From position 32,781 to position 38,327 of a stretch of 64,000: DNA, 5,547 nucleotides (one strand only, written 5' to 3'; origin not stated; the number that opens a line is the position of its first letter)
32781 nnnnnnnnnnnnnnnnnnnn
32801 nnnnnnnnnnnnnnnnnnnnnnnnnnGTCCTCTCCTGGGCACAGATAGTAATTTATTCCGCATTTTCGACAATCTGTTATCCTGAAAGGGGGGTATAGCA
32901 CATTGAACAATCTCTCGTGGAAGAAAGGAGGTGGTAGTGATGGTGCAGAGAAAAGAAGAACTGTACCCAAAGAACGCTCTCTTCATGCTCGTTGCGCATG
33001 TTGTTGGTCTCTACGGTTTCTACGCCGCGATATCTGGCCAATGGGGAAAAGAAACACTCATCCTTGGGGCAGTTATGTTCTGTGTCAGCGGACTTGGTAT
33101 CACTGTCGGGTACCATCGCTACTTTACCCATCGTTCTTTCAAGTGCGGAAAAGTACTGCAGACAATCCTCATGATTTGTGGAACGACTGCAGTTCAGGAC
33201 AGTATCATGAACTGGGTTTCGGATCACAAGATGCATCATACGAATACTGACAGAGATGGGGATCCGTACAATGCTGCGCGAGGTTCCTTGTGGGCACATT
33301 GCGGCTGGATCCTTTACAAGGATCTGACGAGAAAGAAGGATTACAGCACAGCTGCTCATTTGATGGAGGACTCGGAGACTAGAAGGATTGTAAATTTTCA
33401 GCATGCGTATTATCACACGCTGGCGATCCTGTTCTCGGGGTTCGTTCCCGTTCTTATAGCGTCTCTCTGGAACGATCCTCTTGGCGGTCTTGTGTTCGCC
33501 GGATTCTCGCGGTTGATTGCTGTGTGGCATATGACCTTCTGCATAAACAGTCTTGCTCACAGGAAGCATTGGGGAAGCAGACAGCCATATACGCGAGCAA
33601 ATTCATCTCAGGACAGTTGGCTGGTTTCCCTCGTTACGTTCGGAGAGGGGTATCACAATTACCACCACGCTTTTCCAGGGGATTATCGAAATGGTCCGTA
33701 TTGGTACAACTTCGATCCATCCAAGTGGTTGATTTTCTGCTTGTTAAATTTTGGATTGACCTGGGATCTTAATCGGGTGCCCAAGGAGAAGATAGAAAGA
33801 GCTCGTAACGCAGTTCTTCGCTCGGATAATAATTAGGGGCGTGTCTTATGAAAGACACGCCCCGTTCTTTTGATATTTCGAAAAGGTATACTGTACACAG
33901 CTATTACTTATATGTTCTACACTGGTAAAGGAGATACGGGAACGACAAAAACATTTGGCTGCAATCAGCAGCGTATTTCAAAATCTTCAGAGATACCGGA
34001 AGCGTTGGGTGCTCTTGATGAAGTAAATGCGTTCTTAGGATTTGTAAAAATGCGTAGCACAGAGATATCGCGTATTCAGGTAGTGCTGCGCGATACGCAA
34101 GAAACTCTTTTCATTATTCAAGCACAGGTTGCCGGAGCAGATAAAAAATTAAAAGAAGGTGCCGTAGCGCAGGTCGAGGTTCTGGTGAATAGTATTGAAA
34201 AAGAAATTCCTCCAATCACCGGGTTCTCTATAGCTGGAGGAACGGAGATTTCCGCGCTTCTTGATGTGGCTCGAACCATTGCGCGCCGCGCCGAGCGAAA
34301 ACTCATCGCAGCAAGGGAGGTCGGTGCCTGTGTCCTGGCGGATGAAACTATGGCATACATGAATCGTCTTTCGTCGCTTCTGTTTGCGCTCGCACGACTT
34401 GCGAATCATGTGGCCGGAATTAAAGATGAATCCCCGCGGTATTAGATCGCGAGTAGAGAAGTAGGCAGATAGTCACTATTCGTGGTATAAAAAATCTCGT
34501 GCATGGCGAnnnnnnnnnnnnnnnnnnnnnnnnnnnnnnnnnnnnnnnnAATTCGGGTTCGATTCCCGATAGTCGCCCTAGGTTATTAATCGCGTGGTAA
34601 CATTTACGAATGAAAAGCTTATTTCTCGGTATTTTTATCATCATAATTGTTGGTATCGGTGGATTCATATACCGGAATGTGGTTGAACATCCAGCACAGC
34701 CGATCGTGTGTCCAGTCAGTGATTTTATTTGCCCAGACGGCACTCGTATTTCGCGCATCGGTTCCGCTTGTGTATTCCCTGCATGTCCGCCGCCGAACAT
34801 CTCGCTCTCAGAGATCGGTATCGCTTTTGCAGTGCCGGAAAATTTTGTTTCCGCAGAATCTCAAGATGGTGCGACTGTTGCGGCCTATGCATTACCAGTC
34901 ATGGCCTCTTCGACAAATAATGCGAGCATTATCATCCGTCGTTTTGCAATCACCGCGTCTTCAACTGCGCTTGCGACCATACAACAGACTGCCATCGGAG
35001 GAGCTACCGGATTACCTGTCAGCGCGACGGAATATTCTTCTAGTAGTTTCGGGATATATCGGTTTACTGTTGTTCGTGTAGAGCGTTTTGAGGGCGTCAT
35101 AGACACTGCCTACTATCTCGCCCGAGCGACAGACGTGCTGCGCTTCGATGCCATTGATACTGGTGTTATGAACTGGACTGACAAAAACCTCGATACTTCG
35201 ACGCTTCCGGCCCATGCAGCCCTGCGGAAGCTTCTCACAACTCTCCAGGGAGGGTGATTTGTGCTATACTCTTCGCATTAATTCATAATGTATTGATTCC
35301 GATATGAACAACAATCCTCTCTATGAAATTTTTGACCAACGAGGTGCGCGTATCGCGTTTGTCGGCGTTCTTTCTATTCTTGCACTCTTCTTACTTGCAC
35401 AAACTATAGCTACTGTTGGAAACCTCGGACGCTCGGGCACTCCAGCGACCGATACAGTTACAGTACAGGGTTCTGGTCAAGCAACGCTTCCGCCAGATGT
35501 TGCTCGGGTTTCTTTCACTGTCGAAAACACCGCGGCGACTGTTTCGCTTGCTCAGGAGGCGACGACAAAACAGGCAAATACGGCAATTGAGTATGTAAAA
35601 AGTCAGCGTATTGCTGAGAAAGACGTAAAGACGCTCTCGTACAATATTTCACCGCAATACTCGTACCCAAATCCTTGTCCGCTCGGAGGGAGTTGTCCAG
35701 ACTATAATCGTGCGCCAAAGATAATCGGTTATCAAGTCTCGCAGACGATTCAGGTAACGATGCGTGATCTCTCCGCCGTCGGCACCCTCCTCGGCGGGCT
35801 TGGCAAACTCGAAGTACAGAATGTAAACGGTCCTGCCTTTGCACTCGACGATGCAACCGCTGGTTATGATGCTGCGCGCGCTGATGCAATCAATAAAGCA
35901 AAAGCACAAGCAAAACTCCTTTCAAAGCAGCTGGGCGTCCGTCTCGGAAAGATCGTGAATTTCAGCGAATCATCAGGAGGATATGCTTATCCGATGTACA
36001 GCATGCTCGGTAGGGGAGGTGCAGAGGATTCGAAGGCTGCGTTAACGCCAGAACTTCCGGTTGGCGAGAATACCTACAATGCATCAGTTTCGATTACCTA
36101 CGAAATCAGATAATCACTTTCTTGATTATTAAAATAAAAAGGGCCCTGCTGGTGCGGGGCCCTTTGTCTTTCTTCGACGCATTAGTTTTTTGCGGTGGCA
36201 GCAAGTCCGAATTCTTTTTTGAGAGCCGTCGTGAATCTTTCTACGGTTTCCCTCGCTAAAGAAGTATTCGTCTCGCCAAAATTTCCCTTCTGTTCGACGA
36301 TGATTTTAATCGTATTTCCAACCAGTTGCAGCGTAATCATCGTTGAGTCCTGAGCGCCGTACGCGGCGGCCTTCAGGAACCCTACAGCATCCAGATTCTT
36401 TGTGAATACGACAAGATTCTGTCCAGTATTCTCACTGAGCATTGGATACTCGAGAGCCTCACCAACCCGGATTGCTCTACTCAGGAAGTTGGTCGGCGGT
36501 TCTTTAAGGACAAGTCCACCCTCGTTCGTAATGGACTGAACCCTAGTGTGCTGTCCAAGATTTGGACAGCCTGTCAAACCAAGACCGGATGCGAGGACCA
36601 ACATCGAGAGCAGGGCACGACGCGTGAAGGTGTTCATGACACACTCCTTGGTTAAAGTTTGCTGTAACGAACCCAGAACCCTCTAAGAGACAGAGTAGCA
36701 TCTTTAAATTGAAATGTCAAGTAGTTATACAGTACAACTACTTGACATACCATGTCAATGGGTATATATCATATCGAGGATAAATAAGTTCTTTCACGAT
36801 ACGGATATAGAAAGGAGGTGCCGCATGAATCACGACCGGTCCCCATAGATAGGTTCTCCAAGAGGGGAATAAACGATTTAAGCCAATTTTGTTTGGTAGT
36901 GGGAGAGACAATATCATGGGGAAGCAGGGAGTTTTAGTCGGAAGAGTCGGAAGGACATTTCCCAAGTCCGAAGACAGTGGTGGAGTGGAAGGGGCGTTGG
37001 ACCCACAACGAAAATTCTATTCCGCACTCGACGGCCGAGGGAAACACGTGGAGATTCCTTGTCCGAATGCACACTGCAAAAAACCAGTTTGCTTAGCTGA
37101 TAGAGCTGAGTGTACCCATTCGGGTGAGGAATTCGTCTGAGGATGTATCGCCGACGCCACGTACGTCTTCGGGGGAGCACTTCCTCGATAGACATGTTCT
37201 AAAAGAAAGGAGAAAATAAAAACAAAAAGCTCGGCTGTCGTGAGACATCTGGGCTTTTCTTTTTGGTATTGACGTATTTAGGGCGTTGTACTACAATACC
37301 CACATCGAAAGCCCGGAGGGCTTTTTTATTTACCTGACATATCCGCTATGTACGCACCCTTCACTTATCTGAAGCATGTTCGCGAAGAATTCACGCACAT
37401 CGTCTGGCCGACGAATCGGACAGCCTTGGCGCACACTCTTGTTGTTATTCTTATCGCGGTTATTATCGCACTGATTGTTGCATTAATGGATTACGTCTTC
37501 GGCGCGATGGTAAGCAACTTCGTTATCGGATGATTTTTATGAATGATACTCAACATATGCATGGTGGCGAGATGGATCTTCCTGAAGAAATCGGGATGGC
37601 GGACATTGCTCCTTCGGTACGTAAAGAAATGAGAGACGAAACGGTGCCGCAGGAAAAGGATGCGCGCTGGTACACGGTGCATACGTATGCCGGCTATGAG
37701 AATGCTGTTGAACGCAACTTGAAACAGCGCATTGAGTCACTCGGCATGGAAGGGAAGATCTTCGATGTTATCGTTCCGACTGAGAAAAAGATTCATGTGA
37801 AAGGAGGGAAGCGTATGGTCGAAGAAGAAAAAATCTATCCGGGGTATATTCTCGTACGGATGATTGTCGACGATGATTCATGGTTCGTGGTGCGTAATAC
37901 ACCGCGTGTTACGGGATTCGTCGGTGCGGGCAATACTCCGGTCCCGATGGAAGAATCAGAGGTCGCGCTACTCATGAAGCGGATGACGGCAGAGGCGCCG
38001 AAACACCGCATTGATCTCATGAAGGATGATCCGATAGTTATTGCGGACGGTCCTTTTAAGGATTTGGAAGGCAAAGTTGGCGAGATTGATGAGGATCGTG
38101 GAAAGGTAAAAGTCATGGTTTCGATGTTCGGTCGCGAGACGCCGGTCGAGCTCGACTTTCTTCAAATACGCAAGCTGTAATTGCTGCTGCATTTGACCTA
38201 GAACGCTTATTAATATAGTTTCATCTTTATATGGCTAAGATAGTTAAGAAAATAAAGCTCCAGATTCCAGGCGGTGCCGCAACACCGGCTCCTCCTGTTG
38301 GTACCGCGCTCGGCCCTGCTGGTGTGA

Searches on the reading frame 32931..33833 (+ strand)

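Call 34: search_protein_families(library=pfam, proteins=[window:32931-33833:+], max_evalue=0.001)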
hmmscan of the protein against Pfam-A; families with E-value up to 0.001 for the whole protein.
window:32931-33833:+ (301 aa): 1 family
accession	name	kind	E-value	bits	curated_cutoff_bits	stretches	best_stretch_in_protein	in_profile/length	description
PF00487.30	FA_desaturase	-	5.3e-21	76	29.7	1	47-250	9-225/253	Fatty acid desaturase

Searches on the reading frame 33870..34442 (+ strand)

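Call 34: search_protein_families(library=pfam, proteins=[window:33870-34442:+], max_evalue=0.001)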
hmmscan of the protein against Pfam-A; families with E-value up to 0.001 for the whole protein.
window:33870-34442:+ (191 aa): 1 family
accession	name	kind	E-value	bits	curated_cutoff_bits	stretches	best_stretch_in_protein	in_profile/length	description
PF01923.23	Cob_adeno_trans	-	1.5e-40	139.5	24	1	17-177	2-170/171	Cobalamin adenosyltransferase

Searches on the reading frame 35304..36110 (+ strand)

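Call 34: search_protein_families(library=pfam, proteins=[window:35304-36110:+], max_evalue=0.001)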
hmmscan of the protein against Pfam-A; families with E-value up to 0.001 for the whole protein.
window:35304-36110:+ (269 aa): 1 family
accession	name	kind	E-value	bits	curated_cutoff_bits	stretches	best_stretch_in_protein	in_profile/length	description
PF04402.19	SIMPL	-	2e-47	162.6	25.2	1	52-266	1-205/205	Protein of unknown function (DUF541)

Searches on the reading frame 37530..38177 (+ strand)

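Call 34: search_protein_families(library=pfam, proteins=[window:37530-38177:+], max_evalue=0.001)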
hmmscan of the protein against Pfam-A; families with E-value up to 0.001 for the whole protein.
window:37530-38177:+ (216 aa): 2 families
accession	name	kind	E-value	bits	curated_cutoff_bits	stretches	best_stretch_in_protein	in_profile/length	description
PF02357.24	NusG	-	1.4e-27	96.5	22.2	1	46-148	2-92/93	Transcription termination factor nusG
PF00467.35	KOW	-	0.00085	19.5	22.3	0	170-195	6-31/32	KOW motif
